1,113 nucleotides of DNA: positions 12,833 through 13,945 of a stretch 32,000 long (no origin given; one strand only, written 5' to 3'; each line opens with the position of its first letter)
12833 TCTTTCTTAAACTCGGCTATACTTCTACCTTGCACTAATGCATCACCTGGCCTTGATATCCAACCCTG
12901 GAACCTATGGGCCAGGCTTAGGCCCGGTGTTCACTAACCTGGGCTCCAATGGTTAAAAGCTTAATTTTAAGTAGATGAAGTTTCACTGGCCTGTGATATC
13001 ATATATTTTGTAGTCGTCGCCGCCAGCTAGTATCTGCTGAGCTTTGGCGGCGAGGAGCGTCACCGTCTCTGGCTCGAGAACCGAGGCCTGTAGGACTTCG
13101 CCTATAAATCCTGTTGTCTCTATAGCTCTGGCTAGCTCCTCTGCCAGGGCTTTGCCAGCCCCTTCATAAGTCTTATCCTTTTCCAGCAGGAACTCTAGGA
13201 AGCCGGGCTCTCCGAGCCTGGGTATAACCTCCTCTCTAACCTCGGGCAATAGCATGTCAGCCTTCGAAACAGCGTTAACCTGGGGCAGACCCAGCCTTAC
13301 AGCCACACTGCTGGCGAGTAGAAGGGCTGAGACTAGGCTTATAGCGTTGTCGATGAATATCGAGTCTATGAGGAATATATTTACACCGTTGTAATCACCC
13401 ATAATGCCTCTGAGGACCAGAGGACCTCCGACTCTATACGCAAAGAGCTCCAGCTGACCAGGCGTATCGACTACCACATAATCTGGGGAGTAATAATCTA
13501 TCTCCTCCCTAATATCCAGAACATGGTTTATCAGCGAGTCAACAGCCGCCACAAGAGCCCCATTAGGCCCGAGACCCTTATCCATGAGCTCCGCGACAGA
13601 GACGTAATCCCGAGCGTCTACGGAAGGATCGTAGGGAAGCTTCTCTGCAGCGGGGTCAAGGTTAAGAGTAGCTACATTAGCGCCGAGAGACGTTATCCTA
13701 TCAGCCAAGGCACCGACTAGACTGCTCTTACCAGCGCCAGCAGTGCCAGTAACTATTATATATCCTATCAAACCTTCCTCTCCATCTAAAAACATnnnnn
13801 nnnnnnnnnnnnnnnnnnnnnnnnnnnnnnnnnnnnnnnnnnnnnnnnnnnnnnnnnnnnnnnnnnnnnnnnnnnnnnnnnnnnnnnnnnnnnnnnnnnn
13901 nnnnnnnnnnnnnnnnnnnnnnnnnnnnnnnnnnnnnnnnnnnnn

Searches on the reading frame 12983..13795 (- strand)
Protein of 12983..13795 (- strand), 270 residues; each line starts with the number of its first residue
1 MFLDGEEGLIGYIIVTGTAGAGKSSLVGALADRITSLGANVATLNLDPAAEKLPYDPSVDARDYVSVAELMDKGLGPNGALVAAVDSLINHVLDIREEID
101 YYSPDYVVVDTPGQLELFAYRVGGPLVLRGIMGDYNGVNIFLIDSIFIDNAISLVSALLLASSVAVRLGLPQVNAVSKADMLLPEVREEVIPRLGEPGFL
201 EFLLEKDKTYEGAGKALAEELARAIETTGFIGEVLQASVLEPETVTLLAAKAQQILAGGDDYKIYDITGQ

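Call 10: find_encoding_contigs(protein=window:12983-13795:-, flank=10000, max_places=6)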
Protein window:12983-13795:- (270 aa): no gene with exactly this product is on record in the collection.

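Call 15: find_homologous_proteins(query=window:12983-13795:-, max_evalue=1e-30)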
Query window:12983-13795:- (270 aa): 503 proteins with E <= 1e-30 among 8000 candidates; the best 120 are listed.
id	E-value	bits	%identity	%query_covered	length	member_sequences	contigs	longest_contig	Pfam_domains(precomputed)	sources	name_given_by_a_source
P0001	4.4e-163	559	99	100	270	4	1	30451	PF03029.24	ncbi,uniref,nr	ncbi:putative ATP/GTP-binding protein [Aeropyrum pernix]|uniref:Putative ATP/GTP-binding protein n=1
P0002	8.4e-124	430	90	82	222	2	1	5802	PF03029.24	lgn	-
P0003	1.8e-121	423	73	96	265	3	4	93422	PF16575.12,PF03029.24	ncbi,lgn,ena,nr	ncbi:MAG: ATP/GTP-binding protein [Aeropyrum sp.]|nr:ATP/GTP-binding protein [Aeropyrum sp.] MCE4615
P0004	1.3e-103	364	66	95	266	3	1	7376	PF01656.30,PF03029.24,PF03308.23,PF13191.13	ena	-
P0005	2.0e-102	360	64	95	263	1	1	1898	PF03029.24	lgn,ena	-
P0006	3.7e-100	353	64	95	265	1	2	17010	PF03029.24,PF13191.13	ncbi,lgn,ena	-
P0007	7.8e-100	352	65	95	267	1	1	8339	PF13401.13,PF03029.24,PF13191.13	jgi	jgi:GTPase SAR1 family protein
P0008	1.0e-94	335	69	84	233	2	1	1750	PF03029.24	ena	-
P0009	5.1e-91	323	61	95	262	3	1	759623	PF03029.24,PF13191.13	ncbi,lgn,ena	-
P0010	1.6e-89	318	58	96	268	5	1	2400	PF03029.24,PF13191.13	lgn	-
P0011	1.7e-89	318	59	96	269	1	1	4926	PF13401.13,PF03029.24,PF13191.13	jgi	jgi:GTPase SAR1 family protein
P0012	1.7e-88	315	61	95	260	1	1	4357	PF03029.24,PF13191.13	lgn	-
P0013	8.0e-88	313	59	96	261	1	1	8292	PF03029.24,PF13191.13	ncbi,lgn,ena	-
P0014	1.8e-87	311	57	97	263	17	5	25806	PF03029.24,PF13191.13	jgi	jgi:GTPase SAR1 family protein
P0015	1.9e-87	311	59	96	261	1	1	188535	PF03029.24,PF13191.13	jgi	-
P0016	1.9e-87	311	58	95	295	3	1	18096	PF03029.24,PF13191.13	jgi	-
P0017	2.9e-87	311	58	96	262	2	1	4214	PF03029.24,PF13191.13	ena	-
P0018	4.9e-87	310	59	96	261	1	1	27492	PF03029.24,PF13191.13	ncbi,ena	-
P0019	4.0e-86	307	57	97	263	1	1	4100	PF03029.24,PF13191.13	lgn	-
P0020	6.4e-86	306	56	97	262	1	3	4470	PF03029.24,PF13191.13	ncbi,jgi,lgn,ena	-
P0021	8.6e-86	306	58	94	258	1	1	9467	PF03029.24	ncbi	-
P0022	9.5e-86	306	56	94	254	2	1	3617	PF13238.13,PF03029.24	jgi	-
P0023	2.2e-85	305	57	96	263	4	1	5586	PF03029.24,PF13191.13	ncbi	ncbi:MAG: ATP/GTP-binding protein [Acidilobaceae archaeon]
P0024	3.6e-85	304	58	96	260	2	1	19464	PF03029.24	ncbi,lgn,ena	-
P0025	6.3e-85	303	55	95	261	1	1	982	PF03029.24,PF13191.13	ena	-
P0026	6.7e-85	303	57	96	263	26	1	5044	PF03029.24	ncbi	ncbi:MAG: ATP/GTP-binding protein [Acidilobaceae archaeon]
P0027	7.0e-85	303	56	96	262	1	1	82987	PF03029.24,PF13191.13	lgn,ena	-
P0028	2.7e-84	301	57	94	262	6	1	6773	PF13401.13,PF03029.24,PF13191.13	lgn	-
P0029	8.5e-84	299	57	94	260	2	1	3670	PF03029.24,PF13191.13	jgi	-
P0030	3.0e-83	298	56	96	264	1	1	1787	PF01656.30,PF03029.24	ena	-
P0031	3.0e-83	298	56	95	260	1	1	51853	PF13401.13,PF03029.24,PF13191.13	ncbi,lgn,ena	-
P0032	3.3e-83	298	56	95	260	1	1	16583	PF13401.13,PF03029.24,PF13191.13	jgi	-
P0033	6.4e-83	297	57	96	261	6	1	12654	PF03029.24,PF13191.13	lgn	-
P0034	7.4e-83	296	58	94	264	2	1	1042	PF03029.24,PF13191.13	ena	-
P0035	1.3e-82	296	55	96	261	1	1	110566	PF03029.24,PF13191.13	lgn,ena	-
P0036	2.4e-82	295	57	95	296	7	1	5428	PF03029.24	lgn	-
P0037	1.1e-80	289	55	96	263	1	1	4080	PF03029.24,PF13191.13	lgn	-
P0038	1.4e-80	289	54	94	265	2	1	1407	PF03029.24,PF13191.13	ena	-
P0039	2.0e-80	288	57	94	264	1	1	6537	PF03029.24,PF13191.13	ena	-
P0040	2.0e-80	288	56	94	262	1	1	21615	PF03029.24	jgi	jgi:GTPase SAR1 family protein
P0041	3.5e-80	288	54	95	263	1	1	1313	PF03029.24,PF13191.13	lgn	-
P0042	4.3e-80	287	51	95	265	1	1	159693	PF03029.24,PF13191.13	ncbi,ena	-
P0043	4.9e-80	287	54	96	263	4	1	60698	PF03029.24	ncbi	-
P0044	1.1e-79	286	53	96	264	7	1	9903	PF16575.12,PF03029.24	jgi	jgi:GTPase SAR1 family protein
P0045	2.0e-79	285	55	94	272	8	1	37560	PF03029.24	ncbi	-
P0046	3.9e-79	284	54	95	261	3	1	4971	PF03029.24,PF13191.13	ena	-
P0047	5.7e-79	284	56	94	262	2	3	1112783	PF03029.24,PF00448.29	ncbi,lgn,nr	ncbi:MAG: ATP/GTP-binding protein [Acidilobaceae archaeon]|nr:ATP/GTP-binding protein [Acidilobaceae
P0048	6.4e-79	283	56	94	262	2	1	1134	PF03029.24,PF13191.13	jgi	-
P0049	1.6e-78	282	52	100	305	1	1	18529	PF03029.24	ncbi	-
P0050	4.1e-78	281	56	93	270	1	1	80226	PF03029.24,PF13191.13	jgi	-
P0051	5.1e-78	281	55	96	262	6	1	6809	PF03029.24,PF13191.13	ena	-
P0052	5.8e-78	280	55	95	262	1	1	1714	PF03029.24,PF13191.13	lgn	-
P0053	1.2e-77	279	56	94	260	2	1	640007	PF03029.24,PF13191.13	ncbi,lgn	ncbi:ATP/GTP-binding protein [Stetteria hydrogenophila]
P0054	2.5e-77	278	53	95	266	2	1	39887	PF13238.13,PF03029.24,PF13191.13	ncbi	-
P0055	2.5e-77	278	53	94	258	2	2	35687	PF03029.24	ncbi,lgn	-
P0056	2.6e-77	278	54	94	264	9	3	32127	PF03029.24,PF13191.13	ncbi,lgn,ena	-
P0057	5.0e-77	277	55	94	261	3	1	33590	PF03029.24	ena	-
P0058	5.1e-77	277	54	95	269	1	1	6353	PF03029.24,PF13191.13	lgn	-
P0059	7.4e-77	277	52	97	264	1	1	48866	PF03029.24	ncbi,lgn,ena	-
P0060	1.2e-76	276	54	95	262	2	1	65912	PF03029.24,PF13191.13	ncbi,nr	ncbi:MAG: ATP/GTP-binding protein [Acidilobaceae archaeon]|nr:ATP/GTP-binding protein [Acidilobaceae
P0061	5.0e-76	274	52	94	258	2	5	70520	PF03029.24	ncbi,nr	ncbi:MAG: ATP/GTP-binding protein [Caldisphaera sp.]|nr:ATP/GTP-binding protein [Caldisphaera sp.] P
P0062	5.8e-76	274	54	91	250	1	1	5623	PF13238.13,PF03029.24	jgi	jgi:GTPase SAR1 family protein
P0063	7.8e-76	273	52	93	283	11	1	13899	PF16575.12,PF13401.13,PF03029.24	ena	-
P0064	8.4e-76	273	53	94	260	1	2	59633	PF03029.24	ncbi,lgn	-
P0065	1.1e-75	273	54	95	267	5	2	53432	PF03029.24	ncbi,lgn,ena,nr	ncbi:MAG: ATP/GTP-binding protein [Desulfurococcales archaeon]|nr:ATP/GTP-binding protein [Desulfuro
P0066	1.2e-75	273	50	95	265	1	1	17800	PF03029.24,PF13191.13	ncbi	ncbi:MAG: ATP/GTP-binding protein [Acidilobus sp.]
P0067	1.7e-75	272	53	93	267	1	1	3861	PF16575.12,PF03029.24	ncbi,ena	-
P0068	8.0e-75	270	52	93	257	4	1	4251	PF03029.24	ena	-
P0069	2.3e-74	269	51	94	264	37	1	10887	PF16575.12,PF03029.24,PF13191.13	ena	-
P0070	2.3e-74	268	54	91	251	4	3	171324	PF13238.13,PF03029.24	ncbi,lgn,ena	-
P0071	9.4e-74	267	57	88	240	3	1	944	PF03029.24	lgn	-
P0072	9.1e-73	263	53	92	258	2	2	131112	PF03029.24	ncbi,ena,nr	ncbi:MAG: ATP/GTP-binding protein [Desulfurococcales archaeon]|nr:ATP/GTP-binding protein [Desulfuro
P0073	1.2e-72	263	51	96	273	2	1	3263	PF16575.12,PF03029.24,PF13191.13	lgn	-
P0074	1.3e-72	263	49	93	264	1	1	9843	PF03029.24,PF13191.13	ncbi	-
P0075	3.4e-72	261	53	93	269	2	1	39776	PF03029.24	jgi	-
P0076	9.5e-72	260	51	93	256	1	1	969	PF03029.24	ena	-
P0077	1.0e-71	260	50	95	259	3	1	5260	PF03029.24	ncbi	-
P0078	1.5e-71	259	51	94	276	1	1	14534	PF16575.12,PF03029.24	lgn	-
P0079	1.8e-71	259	50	93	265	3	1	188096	PF16575.12,PF03029.24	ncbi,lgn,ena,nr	ncbi:MAG: ATP/GTP-binding protein [Desulfurococcales archaeon]|nr:ATP/GTP-binding protein [Desulfuro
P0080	2.9e-71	258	51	93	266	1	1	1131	PF16575.12,PF03029.24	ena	-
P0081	3.4e-70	255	49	93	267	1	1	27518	PF16575.12,PF03029.24,PF13191.13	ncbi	-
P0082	3.7e-70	255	49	94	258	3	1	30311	PF03029.24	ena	-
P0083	3.9e-70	255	50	94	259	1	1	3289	PF03029.24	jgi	-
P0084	3.1e-69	252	50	94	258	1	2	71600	PF03029.24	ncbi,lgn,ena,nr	ncbi:MAG: ATP/GTP-binding protein [Desulfurococcales archaeon]|nr:ATP/GTP-binding protein [Desulfuro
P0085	3.9e-69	251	49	94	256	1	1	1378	PF03029.24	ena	-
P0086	6.5e-68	247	50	93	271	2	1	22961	PF16575.12,PF03029.24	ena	-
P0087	1.5e-67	246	51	90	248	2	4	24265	PF03029.24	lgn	-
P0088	1.2e-66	243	50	91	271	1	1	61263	PF16575.12,PF03029.24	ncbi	-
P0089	5.0e-66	241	50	91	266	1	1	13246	PF03029.24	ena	-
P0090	1.4e-65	240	58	74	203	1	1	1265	PF03029.24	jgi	-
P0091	6.4e-58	215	47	94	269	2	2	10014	PF03029.24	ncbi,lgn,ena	-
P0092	3.3e-57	212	45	96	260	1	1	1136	PF13401.13,PF03029.24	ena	-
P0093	4.4e-57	212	48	96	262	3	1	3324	PF03029.24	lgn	-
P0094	6.2e-57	211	46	95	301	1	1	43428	PF03029.24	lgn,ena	-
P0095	4.6e-55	205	45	93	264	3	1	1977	PF03029.24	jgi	jgi:GTPase SAR1 family protein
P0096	1.0e-54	204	46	93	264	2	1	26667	PF13401.13,PF03029.24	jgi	-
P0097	3.2e-54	203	46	93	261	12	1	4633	PF03029.24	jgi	jgi:GTPase SAR1 and related small G proteins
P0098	4.6e-54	202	44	93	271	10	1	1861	PF00009.34,PF03029.24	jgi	-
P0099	1.1e-53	201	43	95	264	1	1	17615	PF00009.34,PF03029.24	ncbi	ncbi:MAG: ATP/GTP-binding protein [Desulfurococcaceae archaeon]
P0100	4.8e-53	199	46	93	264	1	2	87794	PF03029.24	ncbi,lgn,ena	-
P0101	7.4e-53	198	45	93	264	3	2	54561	PF03029.24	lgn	-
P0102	9.8e-53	198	43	96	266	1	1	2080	PF03029.24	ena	-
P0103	1.2e-52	197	44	93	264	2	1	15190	PF00009.34,PF03029.24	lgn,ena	-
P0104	2.1e-52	197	48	91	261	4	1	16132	PF03029.24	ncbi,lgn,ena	-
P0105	3.5e-52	196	41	93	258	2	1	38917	PF03029.24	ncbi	-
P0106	3.7e-52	196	50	91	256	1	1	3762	PF01656.30,PF03029.24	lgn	-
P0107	7.9e-52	195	44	95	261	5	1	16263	PF13401.13,PF03029.24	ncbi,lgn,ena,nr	ncbi:MAG: GTPase [Thermoprotei archaeon]|nr:MAG: GTPase [Thermoprotei archaeon]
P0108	8.2e-52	195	44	93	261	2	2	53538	PF03029.24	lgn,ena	-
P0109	8.2e-52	195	45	92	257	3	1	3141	PF03029.24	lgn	-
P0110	2.1e-51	193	44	93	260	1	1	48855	PF03029.24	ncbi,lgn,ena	-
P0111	2.1e-51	193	40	93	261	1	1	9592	PF03029.24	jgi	jgi:GTPase SAR1 family protein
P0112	2.7e-51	193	44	93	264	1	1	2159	PF03029.24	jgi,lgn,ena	-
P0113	2.8e-51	193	43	93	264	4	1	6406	PF03029.24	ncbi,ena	-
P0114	3.4e-51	193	44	93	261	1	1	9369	PF03029.24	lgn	-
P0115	1.3e-50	191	44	92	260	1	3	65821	PF03029.24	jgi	jgi:hypothetical protein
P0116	1.4e-50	191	41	93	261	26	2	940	PF00009.34,PF03029.24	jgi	-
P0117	2.5e-50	190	45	93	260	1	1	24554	PF01656.30,PF03029.24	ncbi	-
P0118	5.0e-50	189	43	93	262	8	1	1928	PF03029.24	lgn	-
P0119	5.0e-50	189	43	93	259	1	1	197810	PF00009.34,PF03029.24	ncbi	-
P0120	5.9e-50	189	42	93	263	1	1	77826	PF03029.24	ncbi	-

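Call 16: find_encoding_contigs(protein=P0001, flank=6000, max_places=4)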
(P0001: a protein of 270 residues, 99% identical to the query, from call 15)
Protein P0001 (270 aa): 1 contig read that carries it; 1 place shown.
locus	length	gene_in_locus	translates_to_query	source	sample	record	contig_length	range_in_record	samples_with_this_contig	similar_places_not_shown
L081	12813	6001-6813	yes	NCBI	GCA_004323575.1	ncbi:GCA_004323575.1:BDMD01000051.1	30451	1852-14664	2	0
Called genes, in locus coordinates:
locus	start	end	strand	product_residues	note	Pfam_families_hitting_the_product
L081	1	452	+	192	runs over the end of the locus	PF04013:Methyltrn_RNA_2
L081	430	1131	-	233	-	PF02630:SCO1-SenC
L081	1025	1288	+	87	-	-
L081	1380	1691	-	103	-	PF03626:COX4_pro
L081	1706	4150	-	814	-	PF00115:COX1, PF00510:COX3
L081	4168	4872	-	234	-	PF00116:COX2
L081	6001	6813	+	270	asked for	PF03029:ATP_bind_1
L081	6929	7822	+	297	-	-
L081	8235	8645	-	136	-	PF01201:Ribosomal_S8e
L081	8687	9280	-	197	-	PF01931:NTPase_I-T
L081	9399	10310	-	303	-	PF00382:TFIIB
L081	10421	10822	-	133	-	PF04410:Gar1 (weak)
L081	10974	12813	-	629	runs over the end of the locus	PF00571:CBS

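Call 17: find_encoding_contigs(protein=P0002, flank=6000, max_places=4)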
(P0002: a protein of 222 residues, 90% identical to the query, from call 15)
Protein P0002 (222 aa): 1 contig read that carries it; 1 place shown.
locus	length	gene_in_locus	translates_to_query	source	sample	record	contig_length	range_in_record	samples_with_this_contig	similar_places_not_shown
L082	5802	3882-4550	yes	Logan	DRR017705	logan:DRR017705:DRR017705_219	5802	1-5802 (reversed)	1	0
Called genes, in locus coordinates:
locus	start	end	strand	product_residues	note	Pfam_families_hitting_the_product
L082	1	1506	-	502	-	?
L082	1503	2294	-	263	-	PF00115:COX1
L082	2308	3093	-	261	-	PF00116:COX2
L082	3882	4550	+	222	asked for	PF03029:ATP_bind_1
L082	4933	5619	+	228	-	-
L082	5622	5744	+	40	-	-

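Call 18: find_encoding_contigs(protein=P0003, flank=6000, max_places=4)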
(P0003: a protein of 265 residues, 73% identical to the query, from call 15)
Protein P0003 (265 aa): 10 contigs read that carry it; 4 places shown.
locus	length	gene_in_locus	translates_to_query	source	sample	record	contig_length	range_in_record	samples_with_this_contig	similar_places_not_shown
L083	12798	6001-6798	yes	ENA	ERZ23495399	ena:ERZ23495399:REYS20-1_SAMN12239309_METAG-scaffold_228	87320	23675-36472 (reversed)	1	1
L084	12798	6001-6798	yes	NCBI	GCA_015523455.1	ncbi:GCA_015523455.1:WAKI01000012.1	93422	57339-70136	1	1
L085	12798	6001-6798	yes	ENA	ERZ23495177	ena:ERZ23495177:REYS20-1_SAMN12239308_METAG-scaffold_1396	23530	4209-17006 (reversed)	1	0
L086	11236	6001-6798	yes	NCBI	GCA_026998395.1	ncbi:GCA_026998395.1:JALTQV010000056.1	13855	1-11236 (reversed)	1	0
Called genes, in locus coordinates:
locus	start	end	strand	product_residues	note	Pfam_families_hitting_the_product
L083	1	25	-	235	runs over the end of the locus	PF02630:SCO1-SenC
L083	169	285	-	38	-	-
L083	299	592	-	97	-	PF03626:COX4_pro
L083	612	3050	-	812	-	PF00115:COX1, PF00510:COX3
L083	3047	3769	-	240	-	PF00116:COX2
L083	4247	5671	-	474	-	PF00860:Xan_ur_permease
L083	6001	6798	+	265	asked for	PF03029:ATP_bind_1, PF16575:CLP1_P (faint)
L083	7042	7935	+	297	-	-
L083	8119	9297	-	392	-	-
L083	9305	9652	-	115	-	-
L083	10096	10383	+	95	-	-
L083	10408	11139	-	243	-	PF13192:Thioredoxin_3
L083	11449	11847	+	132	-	-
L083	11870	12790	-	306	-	PF00149:Metallophos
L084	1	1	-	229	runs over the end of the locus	PF02630:SCO1-SenC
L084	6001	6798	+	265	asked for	PF03029:ATP_bind_1, PF16575:CLP1_P (faint)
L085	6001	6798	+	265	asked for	PF03029:ATP_bind_1, PF16575:CLP1_P (faint)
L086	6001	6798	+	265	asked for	PF03029:ATP_bind_1, PF16575:CLP1_P (faint)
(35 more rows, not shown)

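Call 27: find_encoding_contigs(protein=P0004, flank=4000, max_places=3)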
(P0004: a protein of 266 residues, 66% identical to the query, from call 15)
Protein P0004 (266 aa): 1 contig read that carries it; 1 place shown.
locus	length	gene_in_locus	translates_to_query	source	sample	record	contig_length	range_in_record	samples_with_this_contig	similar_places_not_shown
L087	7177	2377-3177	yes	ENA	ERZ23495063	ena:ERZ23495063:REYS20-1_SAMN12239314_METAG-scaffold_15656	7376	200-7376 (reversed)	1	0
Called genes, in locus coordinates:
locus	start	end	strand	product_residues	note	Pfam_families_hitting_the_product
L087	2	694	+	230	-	?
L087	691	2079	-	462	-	PF00860:Xan_ur_permease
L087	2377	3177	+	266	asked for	PF01656:CbiA (weak), PF03029:ATP_bind_1, PF03308:MeaB (faint), PF13191:AAA_16 (weak)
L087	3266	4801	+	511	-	PF00117:GATase, PF07722:Peptidase_C26 (weak), PF02540:NAD_synthase (faint), PF00958:GMP_synt_C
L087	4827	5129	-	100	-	-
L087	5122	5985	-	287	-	-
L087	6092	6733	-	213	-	PF04199:Cyclase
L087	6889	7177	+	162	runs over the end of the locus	?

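Call 28: find_encoding_contigs(protein=P0006, flank=4000, max_places=3)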
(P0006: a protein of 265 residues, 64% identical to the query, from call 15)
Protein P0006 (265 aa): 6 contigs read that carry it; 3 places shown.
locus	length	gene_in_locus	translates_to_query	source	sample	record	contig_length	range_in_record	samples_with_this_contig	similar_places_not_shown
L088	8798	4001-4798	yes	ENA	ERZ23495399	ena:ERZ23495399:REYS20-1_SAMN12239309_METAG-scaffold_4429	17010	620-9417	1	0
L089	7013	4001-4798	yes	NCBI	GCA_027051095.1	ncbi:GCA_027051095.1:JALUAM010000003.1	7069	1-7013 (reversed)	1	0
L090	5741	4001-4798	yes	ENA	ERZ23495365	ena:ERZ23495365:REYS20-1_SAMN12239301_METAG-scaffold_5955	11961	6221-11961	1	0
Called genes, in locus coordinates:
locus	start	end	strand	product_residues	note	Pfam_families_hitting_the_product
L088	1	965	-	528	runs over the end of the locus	?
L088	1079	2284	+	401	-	PF00675:Peptidase_M16, PF05193:Peptidase_M16_C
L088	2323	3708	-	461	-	PF00860:Xan_ur_permease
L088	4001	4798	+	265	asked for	PF03029:ATP_bind_1, PF13191:AAA_16 (weak)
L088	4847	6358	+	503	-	PF00117:GATase, PF07722:Peptidase_C26 (weak), PF02540:NAD_synthase (weak), PF06508:QueC (faint), PF00958:GMP_synt_C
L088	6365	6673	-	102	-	-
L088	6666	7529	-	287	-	-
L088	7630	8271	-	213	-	PF04199:Cyclase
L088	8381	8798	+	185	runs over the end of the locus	-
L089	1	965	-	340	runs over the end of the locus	?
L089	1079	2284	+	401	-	PF00675:Peptidase_M16, PF05193:Peptidase_M16_C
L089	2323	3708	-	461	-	PF00860:Xan_ur_permease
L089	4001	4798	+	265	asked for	PF03029:ATP_bind_1, PF13191:AAA_16 (weak)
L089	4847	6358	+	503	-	PF00117:GATase, PF07722:Peptidase_C26 (weak), PF02540:NAD_synthase (weak), PF06508:QueC (faint), PF00958:GMP_synt_C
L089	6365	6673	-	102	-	-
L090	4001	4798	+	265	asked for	PF03029:ATP_bind_1, PF13191:AAA_16 (weak)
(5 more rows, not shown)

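Call 29: find_encoding_contigs(protein=P0007, flank=4000, max_places=3)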
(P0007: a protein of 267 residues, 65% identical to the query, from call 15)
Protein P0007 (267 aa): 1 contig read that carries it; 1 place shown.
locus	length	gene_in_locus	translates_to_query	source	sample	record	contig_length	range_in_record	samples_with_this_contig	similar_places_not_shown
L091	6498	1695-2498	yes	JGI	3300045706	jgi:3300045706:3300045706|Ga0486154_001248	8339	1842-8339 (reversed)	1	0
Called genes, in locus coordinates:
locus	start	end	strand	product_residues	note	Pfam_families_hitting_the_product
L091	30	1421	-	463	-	PF00860:Xan_ur_permease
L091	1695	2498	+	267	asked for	PF03029:ATP_bind_1, PF13191:AAA_16 (weak), PF13401:AAA_22 (faint)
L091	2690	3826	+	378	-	-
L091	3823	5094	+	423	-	PF03239:FTR1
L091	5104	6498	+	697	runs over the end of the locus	PF01869:BcrAD_BadFG, PF05378:Hydant_A_N, PF01968:Hydantoinase_A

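Call 30: find_encoding_contigs(protein=P0009, flank=4000, max_places=3)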
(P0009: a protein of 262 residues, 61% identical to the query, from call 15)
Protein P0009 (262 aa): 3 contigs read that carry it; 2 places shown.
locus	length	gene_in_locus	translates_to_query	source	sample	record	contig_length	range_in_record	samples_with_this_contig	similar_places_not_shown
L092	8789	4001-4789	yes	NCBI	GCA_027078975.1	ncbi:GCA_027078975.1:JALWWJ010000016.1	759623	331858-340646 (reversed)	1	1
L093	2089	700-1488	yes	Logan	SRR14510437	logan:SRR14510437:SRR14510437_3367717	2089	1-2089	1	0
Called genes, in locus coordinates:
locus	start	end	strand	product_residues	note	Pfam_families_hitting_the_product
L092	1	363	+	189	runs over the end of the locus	PF10469:AKAP7_NLS, PF02834:LigT_PEase, PF13563:2_5_RNA_ligase2, PF02834:LigT_PEase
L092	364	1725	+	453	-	PF01909:NTP_transf_2, PF09249:tRNA_NucTransf2, PF21133:CAA_C (weak)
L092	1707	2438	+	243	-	-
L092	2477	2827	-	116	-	-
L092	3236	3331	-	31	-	-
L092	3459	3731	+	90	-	-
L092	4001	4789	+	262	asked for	PF03029:ATP_bind_1, PF13191:AAA_16 (faint)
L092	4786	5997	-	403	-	PF00291:PALP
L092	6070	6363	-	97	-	PF03297:Ribosomal_S25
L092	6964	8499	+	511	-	PF00437:T2SSE (weak), PF20720:nSTAND3 (weak), PF27298:PINA_C (weak)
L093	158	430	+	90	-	-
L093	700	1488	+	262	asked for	PF03029:ATP_bind_1, PF13191:AAA_16 (faint)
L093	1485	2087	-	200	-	?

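Call 57: find_encoding_contigs(protein=P0015, flank=3000, max_places=2)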
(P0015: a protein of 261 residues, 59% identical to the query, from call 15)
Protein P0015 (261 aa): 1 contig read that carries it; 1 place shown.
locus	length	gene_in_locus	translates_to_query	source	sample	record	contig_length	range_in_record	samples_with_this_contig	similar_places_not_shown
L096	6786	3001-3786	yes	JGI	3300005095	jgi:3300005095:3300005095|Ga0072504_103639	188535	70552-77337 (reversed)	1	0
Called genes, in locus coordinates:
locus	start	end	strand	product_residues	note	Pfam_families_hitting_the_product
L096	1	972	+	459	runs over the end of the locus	PF00890:FAD_binding_2 (faint), PF01266:DAO (faint), PF01494:FAD_binding_3 (faint), PF03486:HI0933_like (faint), PF04820:Trp_halogenase (faint), PF07992:Pyr_redox_2, PF00070:Pyr_redox, PF02852:Pyr_redox_dim, +3 more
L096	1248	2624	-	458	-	PF00860:Xan_ur_permease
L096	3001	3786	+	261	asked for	PF03029:ATP_bind_1, PF13191:AAA_16 (weak)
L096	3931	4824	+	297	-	-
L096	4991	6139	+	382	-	PF04123:DUF373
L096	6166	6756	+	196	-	PF01931:NTPase_I-T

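Call 58: find_encoding_contigs(protein=P0047, flank=3000, max_places=2)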
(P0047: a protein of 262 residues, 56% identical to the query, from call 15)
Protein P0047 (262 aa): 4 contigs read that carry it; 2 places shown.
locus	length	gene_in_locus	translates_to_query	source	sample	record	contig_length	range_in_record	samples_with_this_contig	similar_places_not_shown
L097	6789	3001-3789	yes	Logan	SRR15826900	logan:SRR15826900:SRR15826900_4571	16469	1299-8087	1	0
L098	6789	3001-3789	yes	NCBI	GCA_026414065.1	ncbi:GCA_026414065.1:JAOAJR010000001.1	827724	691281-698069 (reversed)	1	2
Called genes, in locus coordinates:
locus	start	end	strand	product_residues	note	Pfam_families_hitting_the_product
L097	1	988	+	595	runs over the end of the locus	PF02730:AFOR_N, PF01314:AFOR_C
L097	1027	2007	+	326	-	PF00571:CBS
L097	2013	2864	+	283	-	PF00571:CBS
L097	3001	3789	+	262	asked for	PF00448:SRP54 (faint), PF03029:ATP_bind_1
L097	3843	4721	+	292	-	PF23435:DUF7121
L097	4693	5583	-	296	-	PF13480:Acetyltransf_6, PF00583:Acetyltransf_1, PF13673:Acetyltransf_10, PF13508:Acetyltransf_7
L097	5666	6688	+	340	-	PF08240:ADH_N, PF00107:ADH_zinc_N, PF13602:ADH_zinc_N_2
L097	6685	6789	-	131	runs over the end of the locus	PF01883:FeS_assembly_P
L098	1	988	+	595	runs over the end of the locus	PF02730:AFOR_N, PF01314:AFOR_C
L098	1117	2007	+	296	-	PF00571:CBS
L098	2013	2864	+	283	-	PF00571:CBS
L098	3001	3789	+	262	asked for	PF00448:SRP54 (faint), PF03029:ATP_bind_1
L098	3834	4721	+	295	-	PF23435:DUF7121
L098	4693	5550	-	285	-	PF13480:Acetyltransf_6, PF00583:Acetyltransf_1, PF13673:Acetyltransf_10, PF13508:Acetyltransf_7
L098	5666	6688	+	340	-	PF08240:ADH_N, PF00107:ADH_zinc_N, PF13602:ADH_zinc_N_2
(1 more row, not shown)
